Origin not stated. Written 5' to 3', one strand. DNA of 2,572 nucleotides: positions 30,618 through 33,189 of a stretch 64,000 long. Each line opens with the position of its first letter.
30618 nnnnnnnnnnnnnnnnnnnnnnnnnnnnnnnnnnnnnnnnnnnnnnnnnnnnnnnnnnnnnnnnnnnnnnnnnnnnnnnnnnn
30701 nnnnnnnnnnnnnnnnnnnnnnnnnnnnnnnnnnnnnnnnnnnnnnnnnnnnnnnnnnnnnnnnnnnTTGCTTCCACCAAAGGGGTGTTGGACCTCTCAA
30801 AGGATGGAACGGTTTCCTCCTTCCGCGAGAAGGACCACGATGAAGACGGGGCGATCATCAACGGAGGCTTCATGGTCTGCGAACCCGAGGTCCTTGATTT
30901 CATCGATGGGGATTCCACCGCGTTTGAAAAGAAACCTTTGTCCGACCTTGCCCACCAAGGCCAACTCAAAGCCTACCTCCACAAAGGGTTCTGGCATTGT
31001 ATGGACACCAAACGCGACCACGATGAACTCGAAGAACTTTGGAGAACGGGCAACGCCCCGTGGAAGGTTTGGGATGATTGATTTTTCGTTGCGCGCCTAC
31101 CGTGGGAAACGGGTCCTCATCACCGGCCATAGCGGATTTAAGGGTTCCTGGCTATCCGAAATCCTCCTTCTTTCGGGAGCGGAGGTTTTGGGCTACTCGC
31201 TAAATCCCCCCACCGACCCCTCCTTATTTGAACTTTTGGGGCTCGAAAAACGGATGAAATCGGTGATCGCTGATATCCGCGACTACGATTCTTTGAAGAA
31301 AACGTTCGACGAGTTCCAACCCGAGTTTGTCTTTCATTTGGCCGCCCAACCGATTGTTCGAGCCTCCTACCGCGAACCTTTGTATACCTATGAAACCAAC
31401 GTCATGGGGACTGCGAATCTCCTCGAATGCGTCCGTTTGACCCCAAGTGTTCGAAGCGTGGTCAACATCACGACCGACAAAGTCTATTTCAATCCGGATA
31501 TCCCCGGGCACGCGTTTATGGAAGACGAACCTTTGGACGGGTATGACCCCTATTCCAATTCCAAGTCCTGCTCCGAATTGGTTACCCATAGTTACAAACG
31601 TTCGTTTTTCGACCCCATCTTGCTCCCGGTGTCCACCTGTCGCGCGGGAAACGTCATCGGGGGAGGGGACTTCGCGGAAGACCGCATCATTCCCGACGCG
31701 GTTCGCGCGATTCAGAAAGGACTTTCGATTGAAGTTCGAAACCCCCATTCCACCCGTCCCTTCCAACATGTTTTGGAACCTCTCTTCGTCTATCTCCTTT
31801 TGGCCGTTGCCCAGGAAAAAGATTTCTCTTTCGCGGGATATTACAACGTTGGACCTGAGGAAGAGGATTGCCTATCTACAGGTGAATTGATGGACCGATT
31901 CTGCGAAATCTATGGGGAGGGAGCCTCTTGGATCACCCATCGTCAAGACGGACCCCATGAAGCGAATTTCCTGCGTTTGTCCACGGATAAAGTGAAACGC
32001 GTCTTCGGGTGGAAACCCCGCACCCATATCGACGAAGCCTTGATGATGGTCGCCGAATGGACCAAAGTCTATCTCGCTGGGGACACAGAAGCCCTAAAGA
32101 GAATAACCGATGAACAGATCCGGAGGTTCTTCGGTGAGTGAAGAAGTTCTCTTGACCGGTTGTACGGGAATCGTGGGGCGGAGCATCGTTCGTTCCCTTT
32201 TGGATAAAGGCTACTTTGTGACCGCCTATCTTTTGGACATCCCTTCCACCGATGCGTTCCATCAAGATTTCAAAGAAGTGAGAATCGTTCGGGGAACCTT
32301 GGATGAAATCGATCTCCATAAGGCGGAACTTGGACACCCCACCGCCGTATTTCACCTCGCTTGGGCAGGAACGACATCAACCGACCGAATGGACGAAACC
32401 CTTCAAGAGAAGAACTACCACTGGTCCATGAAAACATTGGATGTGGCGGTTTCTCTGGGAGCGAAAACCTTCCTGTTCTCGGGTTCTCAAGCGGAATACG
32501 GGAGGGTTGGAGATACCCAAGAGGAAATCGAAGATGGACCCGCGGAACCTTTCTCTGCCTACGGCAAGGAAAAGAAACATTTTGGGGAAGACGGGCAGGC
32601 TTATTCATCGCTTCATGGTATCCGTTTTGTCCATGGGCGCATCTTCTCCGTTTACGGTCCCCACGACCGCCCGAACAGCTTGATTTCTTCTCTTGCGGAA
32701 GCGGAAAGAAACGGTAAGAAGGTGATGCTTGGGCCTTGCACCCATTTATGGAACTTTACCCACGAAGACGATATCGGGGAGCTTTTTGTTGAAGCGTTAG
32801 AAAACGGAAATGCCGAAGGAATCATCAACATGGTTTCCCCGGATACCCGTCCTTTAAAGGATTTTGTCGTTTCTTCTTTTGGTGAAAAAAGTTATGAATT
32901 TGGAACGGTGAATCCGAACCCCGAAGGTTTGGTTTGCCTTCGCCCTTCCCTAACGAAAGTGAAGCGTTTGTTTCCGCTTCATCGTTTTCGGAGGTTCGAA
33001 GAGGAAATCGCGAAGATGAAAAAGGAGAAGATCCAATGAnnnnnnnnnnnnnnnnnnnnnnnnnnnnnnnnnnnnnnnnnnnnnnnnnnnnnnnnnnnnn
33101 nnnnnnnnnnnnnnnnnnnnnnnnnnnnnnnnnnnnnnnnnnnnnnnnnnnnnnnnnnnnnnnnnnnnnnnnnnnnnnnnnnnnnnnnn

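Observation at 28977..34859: CDP-3,6-dideoxyhexose genes joined to an acetolactate-synthase-like ThDP enzyme: predicted yersiniose-type branched-chain sugar pathway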

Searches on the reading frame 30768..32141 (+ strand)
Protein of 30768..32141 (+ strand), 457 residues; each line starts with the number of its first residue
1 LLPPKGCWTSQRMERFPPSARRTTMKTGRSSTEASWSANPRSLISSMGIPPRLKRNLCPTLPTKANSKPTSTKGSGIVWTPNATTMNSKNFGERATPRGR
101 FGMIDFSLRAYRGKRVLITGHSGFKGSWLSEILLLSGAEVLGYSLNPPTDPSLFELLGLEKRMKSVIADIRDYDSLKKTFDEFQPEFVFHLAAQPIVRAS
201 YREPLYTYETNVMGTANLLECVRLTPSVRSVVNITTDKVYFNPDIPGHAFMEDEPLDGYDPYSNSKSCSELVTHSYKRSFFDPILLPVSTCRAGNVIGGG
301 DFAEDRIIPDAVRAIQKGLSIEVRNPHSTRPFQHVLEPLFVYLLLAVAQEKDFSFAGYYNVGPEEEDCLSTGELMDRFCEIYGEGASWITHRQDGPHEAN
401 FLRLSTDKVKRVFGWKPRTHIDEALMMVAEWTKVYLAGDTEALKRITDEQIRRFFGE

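Call 4: search_protein_families(library=pfam, proteins=[window:30768-32141:+])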
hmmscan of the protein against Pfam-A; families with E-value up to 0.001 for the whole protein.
window:30768-32141:+ (457 aa): 6 families
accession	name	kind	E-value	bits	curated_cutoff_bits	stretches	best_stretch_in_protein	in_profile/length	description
PF16363.11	GDP_Man_Dehyd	-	2.9e-39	135.9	27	1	117-425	1-329/332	GDP-mannose 4,6 dehydratase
PF01370.27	Epimerase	-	2.1e-32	112.9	20.9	1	116-348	1-227/240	NAD dependent epimerase/dehydratase family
PF02719.21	Polysacc_synt_2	-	6.2e-16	58.9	20.2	1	130-333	24-204/293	Polysaccharide biosynthesis protein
PF01073.25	3Beta_HSD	-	2.6e-07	30.4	22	1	117-302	1-187/280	3-beta hydroxysteroid dehydrogenase/isomerase family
PF04321.23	RmlD_sub_bind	-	2.8e-07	30.4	27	1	115-275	2-138/287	RmlD substrate binding domain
PF07993.18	NAD_binding_4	-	0.0008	19.1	20.1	0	186-298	90-209/258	Male sterility protein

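Call 5: search_protein_families(library=ncbifam, proteins=[window:30768-32141:+])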
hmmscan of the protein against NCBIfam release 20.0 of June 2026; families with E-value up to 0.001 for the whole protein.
window:30768-32141:+ (457 aa): 19 families
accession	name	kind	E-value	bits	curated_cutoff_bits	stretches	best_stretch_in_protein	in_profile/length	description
TIGR02622.1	CDP_4_6_dhtase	equivalog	1.5e-119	399.3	278.45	1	111-454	2-351/352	CDP-glucose 4,6-dehydratase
TIGR01181.1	dTDP_gluc_dehyt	equivalog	3.8e-33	114.9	365.1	1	115-432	1-311/321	dTDP-glucose 4,6-dehydratase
TIGR04180.1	EDH_00030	hypoth_equivalog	1.6e-25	89.8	475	1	116-419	1-296/297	NAD-dependent 4,6-dehydratase LegB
TIGR01179.1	galE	equivalog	4e-21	75.2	262.3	1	115-432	1-325/332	UDP-glucose 4-epimerase GalE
TIGR01472.1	gmd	equivalog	5.7e-16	58.6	415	1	115-280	2-173/342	GDP-mannose 4,6-dehydratase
NF007582.0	PRK10217.1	equivalog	1.6e-15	57.1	698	1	114-437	2-333/355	dTDP-glucose 4,6-dehydratase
NF007490.0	PRK10084.1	subfamily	2.6e-12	46.4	649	1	116-436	3-335/361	dTDP-glucose 4,6-dehydratase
NF043036.1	ErythonDh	equivalog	1.4e-09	37.6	325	1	115-285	2-173/321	D-erythronate dehydrogenase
NF007956.0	PRK10675.1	subfamily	3.3e-09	36.3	394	1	115-272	2-159/338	UDP-glucose 4-epimerase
NF042423.1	oxyalk_red_Shew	equivalog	1.1e-08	34.6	580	1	112-243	7-125/331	2-alkyl-3-oxoalkanoate reductase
TIGR04130.1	FnlA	equivalog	1.4e-08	34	730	1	160-242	51-130/337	UDP-N-acetylglucosamine 4,6-dehydratase/5-epimerase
TIGR03589.1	PseB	equivalog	1.5e-08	34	407.75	1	113-239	4-128/324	UDP-N-acetylglucosamine 4,6-dehydratase (inverting)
NF042422.1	oxyalk_red_OleD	equivalog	7.4e-08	32.1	580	1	115-242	2-116/329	2-alkyl-3-oxoalkanoate reductase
TIGR01214.1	rmlD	equivalog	4.1e-07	29.4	224.05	1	115-278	1-140/285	dTDP-4-dehydrorhamnose reductase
NF011728.1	PRK15181.1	equivalog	7.7e-07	28.4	760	1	113-285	15-189/348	Vi polysaccharide biosynthesis UDP-N-acetylglucosaminuronic acid C-4 epimerase TviC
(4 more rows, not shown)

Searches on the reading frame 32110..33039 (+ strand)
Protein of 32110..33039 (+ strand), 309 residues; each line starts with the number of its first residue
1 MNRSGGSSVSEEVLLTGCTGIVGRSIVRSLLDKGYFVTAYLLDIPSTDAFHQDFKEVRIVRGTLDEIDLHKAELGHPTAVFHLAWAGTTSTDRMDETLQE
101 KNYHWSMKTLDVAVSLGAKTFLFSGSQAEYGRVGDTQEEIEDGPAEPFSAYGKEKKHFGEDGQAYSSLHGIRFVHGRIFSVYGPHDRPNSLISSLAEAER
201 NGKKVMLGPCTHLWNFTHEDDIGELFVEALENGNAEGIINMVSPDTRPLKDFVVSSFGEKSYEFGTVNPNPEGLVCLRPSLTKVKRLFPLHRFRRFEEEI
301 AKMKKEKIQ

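Call 4: search_protein_families(library=pfam, proteins=[window:32110-33039:+])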
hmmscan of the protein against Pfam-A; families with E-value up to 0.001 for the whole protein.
window:32110-33039:+ (309 aa): 5 families
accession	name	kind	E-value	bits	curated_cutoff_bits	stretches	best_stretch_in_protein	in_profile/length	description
PF01370.27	Epimerase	-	2e-32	113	20.9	1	13-240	1-238/240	NAD dependent epimerase/dehydratase family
PF16363.11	GDP_Man_Dehyd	-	1.5e-12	48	27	1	14-259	1-265/332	GDP-mannose 4,6 dehydratase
PF13460.12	NAD_binding_10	-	3e-05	24.4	27.2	1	17-155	1-124/184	NAD(P)H-binding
PF01073.25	3Beta_HSD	-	4.2e-05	23.2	22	1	15-141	2-130/280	3-beta hydroxysteroid dehydrogenase/isomerase family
PF05368.20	NmrA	-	0.00016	21.8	27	1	11-126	3-107/298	NmrA-like family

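Call 5: search_protein_families(library=ncbifam, proteins=[window:32110-33039:+])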
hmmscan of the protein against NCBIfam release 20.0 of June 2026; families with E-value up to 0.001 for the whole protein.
window:32110-33039:+ (309 aa): 12 families
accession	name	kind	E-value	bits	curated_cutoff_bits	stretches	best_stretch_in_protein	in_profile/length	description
TIGR02197.1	heptose_epim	equivalog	3.8e-14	52.6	274.6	1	13-255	1-255/316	ADP-glyceromanno-heptose 6-epimerase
TIGR03466.1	HpnA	hypoth_equivalog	1.1e-10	40.9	367.65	1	12-155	2-142/327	hopanoid-associated sugar epimerase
TIGR01179.1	galE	equivalog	2.8e-09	36.3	262.3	1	13-186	2-181/332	UDP-glucose 4-epimerase GalE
NF008360.0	PRK11150.1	equivalog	9.1e-09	34.9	452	1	13-241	2-235/310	ADP-glyceromanno-heptose 6-epimerase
TIGR01777.1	yfcH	hypoth_equivalog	5.7e-08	32.7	207.35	1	13-253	1-234/292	TIGR01777 family oxidoreductase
TIGR04180.1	EDH_00030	hypoth_equivalog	2.2e-06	27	475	1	13-242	1-238/297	NAD-dependent 4,6-dehydratase LegB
NF043036.1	ErythonDh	equivalog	2.3e-06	27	325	1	12-156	2-154/321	D-erythronate dehydrogenase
NF050030.1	thlkprotThyD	equivalog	2e-05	23.9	400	0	209-252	199-242/305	thylakoid membrane protein ThyD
NF041293.1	G6PDh_Azf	equivalog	3.3e-05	23.4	400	1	11-132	3-121/252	NAD-dependent glucose-6-phosphate dehydrogenase Azf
NF042422.1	oxyalk_red_OleD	equivalog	0.00011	21.7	580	1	13-232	3-217/329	2-alkyl-3-oxoalkanoate reductase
TIGR01181.1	dTDP_gluc_dehyt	equivalog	0.00011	21.4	365.1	1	13-249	2-250/321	dTDP-glucose 4,6-dehydratase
NF058621.1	DiazavRedAvaA7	equivalog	0.0002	21.1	400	0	13-83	3-71/304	3-diazoavenalumate denitrifying reductase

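Call 51: search_solved_structures(query=window:32110-33039:+, max_evalue=0.00001)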
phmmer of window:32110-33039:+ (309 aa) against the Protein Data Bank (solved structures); distinct sequences matched with E-value up to 0.00001: 20.
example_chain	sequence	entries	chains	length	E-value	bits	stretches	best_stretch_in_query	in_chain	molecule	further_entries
6wjb_A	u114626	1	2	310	7.8e-14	54.8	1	10-233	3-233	NAD-dependent epimerase/dehydratase family protein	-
6kv9_A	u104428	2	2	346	6.1e-13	51.8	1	9-241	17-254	MoeE5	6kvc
6wj9_A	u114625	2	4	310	7.1e-13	51.6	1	10-233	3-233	NAD-dependent epimerase/dehydratase family protein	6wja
2x6t_A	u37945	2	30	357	2.1e-10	43.5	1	4-242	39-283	ADP-L-GLYCERO-D-MANNO-HEPTOSE-6-EPIMERASE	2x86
1eq2_A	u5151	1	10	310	8.3e-10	41.6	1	13-242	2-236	ADP-L-GLYCERO-D-MANNOHEPTOSE 6-EPIMERASE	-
5u4q_A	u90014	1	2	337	1.4e-09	40.8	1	12-248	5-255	dTDP-glucose 4,6-dehydratase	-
4zrm_A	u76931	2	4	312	1.9e-09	40.4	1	12-236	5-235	UDP-glucose 4-epimerase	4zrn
4ej0_A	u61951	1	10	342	4.7e-09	39.1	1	11-253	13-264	ADP-L-glycero-D-manno-heptose-6-epimerase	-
2p5u_A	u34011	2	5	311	6.7e-09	38.6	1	13-205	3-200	UDP-glucose 4-epimerase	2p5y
6dnt_A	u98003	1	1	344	1.2e-07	34.4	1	11-242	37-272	NAD-dependent epimerase/dehydratase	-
8rdg_A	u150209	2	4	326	2.1e-07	33.7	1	13-224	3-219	SDR family NAD(P)-dependent oxidoreductase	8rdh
3vps_A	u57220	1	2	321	3.6e-07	32.9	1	9-253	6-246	NAD-dependent epimerase/dehydratase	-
8rdi_A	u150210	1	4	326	7.6e-07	31.8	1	13-224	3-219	SDR family NAD(P)-dependent oxidoreductase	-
3aw9_A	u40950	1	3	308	2.6e-06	30.1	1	13-221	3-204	NAD-dependent epimerase/dehydratase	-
7ys8_A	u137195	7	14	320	3.4e-06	29.7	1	13-229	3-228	UDP-glucose 4-epimerase | UDP-glucose 4-epimerase along with EC 5.1.3.2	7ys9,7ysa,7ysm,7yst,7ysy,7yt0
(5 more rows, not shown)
